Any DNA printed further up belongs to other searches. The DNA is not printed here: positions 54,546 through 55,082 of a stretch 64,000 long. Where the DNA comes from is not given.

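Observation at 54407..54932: parDE module with intact antitoxin but doubly disabled toxin (frameshift plus amber stop)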

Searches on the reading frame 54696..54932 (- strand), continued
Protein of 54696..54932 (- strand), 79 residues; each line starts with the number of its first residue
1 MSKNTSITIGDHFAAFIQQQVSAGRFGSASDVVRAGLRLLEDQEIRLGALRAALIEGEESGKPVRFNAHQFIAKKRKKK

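Call 24: find_related_loci(query=A3, collection=genome_contigs, flank=2000)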
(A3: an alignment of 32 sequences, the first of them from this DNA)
Query A3 (79 aa) in genome_contigs; peptide patterns used: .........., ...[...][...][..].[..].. (x = any residue, [..] = any of these).
599 stretches matched a pattern (row limit reached: there are more); 591 encode a relative of the query (tblastn E <= 1e-3); the best 80 are kept; 80 distinct loci.
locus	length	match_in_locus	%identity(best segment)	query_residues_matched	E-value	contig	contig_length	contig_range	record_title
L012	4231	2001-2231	69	1-77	2e-32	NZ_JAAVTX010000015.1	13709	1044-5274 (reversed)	Falsiroseomonas frigidaquae strain JCM 15073 NODE_15_length_13709_cov_298.642490_1, whole genome shotgun sequence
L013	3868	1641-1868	68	1-76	1e-31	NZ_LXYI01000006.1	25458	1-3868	Sulfitobacter sp. EhC04 A4_Contig14, whole genome shotgun sequence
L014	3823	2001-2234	64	1-78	4e-31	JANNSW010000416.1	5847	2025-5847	MAG: Hyphomicrobiaceae bacterium isolate SOY_31_metabat_124 SOY_31_k141_879008, whole genome shotgun sequence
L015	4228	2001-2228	67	1-76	2e-31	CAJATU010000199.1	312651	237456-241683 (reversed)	MAG: uncultured Rhodopila sp. isolate G-1_bin-571 genome assembly, contig: bin-571:199/200, whole genome shotgun sequenc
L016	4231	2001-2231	66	1-77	4e-31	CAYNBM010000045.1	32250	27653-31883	MAG TPA_asm: uncultured Rubritepida sp. isolate SRP287051_co2_162 genome assembly, contig: NODE_2899_length_32250_cov_55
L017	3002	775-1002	67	1-76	2e-30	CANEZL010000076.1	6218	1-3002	MAG: Methylobacteriaceae bacterium isolate Jr-03apr18-77 genome assembly, contig: Jr-03apr18-C8681, whole genome shotgun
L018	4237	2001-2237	63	1-79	1e-30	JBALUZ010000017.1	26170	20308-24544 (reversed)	MAG: Brevundimonas sp. isolate 4NakV-17 NODE_17_length_26170_cov_3.621508, whole genome shotgun sequence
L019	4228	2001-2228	66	1-76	2e-30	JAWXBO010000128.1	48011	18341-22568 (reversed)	MAG: Alphaproteobacteria bacterium isolate MP6IB1.66 k99_599254, whole genome shotgun sequence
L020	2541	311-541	66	1-77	2e-30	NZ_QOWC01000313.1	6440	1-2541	Methylobacterium crusticola strain MIMD6 contig313, whole genome shotgun sequence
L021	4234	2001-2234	62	1-78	4e-30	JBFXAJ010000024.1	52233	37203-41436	MAG: Bauldia sp. isolate CA_2019_TPBS_208 NODE_4086_length_52233_cov_5.781426_TPBS, whole genome shotgun sequence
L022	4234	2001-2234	64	1-78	5e-30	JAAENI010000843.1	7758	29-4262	MAG: Hyphomicrobiales bacterium isolate Bse_28 BseG_CONTIG3589979, whole genome shotgun sequence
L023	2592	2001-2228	63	1-76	6e-30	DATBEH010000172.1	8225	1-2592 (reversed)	MAG TPA_asm: Lichenihabitans sp. isolate SMAG_U5832 k141_3832493, whole genome shotgun sequence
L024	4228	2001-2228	66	1-76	7e-30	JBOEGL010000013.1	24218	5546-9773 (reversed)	MAG: Cognatishimia sp. isolate PBSAalp12 PBSAc_contig_426, whole genome shotgun sequence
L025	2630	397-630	65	1-78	5e-30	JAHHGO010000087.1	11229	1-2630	MAG: Alphaproteobacteria bacterium isolate D_bin4 NODE_87_length_11229_cov_3.799406, whole genome shotgun sequence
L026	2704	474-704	65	3-79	1e-29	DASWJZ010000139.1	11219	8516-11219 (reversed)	MAG TPA_asm: Propylenella sp. isolate SMAG_U2909 k141_816702, whole genome shotgun sequence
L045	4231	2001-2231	62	1-77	1e-28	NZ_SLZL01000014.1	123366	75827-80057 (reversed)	Caulobacter sp. BK020 Ga0307655_114, whole genome shotgun sequence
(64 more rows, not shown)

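Call 34: search_solved_structures(query=window:54696-54932:-, max_evalue=0.01, show_alignments=2)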
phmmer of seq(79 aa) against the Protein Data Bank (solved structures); distinct sequences matched with E-value up to 0.01: 7.
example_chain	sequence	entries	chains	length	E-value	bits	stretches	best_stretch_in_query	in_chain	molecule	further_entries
3kxe_C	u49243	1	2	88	3.5e-25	90.6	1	2-76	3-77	Antitoxin protein parD-1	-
7b22_A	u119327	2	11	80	8.1e-21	76.8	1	1-68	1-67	Antitoxin ParD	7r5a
8c24_C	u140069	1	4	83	4.1e-19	71.4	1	1-77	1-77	Antitoxin ParD1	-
7ycs_D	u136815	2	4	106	2e-10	44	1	2-78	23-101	Antitoxin ParD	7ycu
6x0a_a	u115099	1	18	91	0.00013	25.6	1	5-76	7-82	Putative addiction module antidote protein, CopG/Arc/MetJ family chimera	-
7ycv_A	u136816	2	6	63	0.00021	24.9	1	2-51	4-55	Antitoxin ParD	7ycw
5ceg_A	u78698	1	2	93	0.0015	22.3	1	5-70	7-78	Addiction module antidote protein, CopG/Arc/MetJ family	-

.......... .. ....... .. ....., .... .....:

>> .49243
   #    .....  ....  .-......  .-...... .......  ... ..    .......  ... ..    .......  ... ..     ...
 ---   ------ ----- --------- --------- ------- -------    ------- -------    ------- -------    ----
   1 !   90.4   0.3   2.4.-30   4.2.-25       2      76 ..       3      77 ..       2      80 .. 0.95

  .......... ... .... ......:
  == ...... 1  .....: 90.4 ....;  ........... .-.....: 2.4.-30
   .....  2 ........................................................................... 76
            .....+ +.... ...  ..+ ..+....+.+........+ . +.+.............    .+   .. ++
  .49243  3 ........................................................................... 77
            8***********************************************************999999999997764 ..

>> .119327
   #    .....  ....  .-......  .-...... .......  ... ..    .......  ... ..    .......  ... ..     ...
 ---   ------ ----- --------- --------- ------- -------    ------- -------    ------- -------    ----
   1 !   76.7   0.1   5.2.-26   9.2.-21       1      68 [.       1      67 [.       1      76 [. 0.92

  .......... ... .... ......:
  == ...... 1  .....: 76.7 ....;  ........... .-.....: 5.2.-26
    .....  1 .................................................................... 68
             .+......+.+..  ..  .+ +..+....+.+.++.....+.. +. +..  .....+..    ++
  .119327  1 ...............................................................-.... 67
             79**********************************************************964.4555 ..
